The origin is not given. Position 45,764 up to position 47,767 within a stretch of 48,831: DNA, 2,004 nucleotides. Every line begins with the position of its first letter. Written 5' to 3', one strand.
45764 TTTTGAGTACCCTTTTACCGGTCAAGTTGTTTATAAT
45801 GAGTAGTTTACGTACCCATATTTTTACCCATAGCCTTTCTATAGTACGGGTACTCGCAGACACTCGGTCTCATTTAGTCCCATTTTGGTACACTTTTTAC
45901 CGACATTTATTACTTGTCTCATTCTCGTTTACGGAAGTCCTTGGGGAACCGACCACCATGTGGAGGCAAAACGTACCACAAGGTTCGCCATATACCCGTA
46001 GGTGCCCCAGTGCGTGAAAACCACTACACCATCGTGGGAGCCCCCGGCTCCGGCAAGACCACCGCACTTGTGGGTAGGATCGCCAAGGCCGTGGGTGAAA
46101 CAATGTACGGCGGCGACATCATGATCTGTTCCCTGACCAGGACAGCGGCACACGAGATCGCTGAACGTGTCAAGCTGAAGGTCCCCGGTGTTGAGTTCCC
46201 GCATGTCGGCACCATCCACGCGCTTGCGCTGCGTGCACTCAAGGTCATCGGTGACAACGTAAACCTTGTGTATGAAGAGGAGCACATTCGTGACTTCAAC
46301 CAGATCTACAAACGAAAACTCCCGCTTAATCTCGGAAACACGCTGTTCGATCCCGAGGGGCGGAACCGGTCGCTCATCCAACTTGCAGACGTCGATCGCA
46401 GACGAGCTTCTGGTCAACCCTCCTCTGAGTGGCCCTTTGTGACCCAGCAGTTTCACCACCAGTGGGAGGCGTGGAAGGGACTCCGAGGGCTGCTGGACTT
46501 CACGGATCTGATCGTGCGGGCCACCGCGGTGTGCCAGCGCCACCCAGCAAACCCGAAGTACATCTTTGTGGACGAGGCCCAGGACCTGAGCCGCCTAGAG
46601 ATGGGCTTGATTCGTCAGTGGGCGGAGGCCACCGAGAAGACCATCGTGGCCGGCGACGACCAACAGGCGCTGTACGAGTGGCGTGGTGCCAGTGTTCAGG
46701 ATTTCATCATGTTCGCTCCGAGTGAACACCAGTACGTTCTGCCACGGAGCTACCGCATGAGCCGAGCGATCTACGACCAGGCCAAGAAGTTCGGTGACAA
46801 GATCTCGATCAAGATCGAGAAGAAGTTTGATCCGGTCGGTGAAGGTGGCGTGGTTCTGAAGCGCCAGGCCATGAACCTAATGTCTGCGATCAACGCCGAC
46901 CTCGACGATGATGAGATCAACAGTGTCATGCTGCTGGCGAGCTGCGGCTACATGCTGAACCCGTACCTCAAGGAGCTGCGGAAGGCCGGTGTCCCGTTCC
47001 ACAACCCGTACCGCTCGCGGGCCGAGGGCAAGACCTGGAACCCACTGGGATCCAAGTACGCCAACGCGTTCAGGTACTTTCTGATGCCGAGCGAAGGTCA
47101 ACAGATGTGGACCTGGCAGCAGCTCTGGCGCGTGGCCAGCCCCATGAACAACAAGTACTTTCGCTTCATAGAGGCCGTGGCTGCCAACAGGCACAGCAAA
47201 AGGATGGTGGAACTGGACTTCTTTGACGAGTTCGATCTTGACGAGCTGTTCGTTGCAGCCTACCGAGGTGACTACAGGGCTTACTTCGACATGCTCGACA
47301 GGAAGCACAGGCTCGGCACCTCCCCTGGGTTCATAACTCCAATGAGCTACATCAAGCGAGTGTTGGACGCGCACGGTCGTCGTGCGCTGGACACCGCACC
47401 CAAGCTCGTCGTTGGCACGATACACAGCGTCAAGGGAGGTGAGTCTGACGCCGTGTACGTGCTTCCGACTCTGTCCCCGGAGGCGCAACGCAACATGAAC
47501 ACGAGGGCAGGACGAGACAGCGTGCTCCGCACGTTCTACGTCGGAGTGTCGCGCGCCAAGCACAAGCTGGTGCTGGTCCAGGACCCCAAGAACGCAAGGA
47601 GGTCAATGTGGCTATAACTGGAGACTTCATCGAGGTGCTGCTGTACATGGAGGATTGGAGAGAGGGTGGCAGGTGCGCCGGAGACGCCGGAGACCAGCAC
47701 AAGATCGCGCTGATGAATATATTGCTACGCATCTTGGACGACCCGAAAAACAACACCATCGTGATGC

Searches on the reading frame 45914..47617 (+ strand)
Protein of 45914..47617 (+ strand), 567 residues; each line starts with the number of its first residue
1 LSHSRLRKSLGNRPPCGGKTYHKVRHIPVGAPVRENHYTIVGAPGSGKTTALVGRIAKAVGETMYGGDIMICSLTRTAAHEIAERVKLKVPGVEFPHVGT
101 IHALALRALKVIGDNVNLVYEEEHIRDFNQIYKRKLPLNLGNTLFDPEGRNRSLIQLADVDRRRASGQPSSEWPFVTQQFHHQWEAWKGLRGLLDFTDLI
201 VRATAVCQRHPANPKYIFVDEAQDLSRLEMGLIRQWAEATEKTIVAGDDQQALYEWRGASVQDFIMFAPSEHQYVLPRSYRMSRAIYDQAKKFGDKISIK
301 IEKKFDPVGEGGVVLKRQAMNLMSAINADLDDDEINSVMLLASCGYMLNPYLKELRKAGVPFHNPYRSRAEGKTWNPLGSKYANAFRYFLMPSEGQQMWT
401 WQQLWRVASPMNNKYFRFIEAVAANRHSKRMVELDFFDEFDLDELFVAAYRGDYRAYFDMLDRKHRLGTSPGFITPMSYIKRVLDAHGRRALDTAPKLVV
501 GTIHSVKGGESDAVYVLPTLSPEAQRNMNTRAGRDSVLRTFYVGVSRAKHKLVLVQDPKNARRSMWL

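Call 16: search_protein_families(library=pfam, proteins=[window:45914-47617:+], max_evalue=0.01)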
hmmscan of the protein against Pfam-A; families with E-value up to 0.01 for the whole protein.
window:45914-47617:+ (567 aa): 8 families
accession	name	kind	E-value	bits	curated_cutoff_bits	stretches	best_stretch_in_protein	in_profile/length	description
PF00580.27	UvrD-helicase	-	1.7e-30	107.1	23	1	35-267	13-266/271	UvrD/REP helicase N-terminal domain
PF13245.12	AAA_19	-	3.3e-17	63.3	25.1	1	34-255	10-132/134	AAA domain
PF13538.12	UvrD_C_2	-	8.9e-09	35.5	27.4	1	498-555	2-52/52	UvrD-like helicase C-terminal domain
PF13604.12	AAA_30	-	2.6e-07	31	27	1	39-88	22-68/191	AAA domain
PF01443.25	Viral_helicase1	-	2.4e-06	28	21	0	213-329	59-178/228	Viral superfamily 1 RNA helicase core domain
PF13361.12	UvrD_C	-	3e-05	24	25.6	1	489-554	278-345/350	UvrD-like helicase C-terminal domain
PF13086.12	AAA_11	-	0.00036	20.8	27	1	32-90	13-81/257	AAA domain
PF13401.12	AAA_22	-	0.002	18.9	27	0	35-52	5-22/130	AAA domain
